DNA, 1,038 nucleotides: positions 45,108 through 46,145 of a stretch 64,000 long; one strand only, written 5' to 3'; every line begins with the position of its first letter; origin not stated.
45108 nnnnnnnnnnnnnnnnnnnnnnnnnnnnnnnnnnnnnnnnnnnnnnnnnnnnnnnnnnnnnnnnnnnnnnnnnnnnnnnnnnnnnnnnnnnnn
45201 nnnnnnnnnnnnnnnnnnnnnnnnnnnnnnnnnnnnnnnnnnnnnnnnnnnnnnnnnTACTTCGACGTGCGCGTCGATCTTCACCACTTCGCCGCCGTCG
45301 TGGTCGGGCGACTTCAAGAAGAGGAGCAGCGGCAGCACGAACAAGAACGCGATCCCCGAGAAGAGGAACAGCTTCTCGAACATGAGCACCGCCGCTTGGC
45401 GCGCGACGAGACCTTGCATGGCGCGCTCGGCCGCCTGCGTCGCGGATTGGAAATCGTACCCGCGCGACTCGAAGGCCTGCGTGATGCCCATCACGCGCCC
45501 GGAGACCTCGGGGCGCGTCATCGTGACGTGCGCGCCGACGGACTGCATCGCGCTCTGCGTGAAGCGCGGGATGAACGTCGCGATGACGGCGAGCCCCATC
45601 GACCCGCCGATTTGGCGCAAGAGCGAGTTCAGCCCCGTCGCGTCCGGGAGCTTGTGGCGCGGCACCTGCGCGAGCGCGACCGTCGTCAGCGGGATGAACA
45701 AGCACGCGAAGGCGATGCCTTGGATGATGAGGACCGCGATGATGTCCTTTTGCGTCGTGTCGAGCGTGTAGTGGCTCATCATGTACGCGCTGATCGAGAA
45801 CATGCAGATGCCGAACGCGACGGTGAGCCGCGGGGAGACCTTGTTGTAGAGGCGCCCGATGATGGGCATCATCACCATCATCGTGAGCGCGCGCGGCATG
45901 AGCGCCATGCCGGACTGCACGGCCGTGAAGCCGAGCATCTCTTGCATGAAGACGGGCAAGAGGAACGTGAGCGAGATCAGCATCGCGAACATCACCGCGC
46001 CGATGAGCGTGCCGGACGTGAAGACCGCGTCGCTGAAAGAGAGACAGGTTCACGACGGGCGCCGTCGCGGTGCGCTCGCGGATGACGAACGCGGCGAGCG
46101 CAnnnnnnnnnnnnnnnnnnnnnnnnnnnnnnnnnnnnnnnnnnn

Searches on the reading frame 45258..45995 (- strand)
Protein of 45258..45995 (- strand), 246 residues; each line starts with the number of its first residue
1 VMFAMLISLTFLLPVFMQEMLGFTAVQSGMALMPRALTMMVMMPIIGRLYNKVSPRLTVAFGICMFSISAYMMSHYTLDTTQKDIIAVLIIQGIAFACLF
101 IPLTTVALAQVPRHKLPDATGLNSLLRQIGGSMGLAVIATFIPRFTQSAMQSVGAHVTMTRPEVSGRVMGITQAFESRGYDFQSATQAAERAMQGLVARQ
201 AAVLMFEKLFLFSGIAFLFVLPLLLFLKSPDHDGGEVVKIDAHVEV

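Call 39: search_protein_families(library=pfam, proteins=[window:45258-45995:-], max_evalue=0.0001)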
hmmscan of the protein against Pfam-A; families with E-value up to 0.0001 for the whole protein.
window:45258-45995:- (246 aa): 1 family
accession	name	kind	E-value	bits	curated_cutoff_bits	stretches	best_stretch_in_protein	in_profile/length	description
PF07690.21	MFS_1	-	3.1e-16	59.7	33.4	1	2-134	214-346/347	Major Facilitator Superfamily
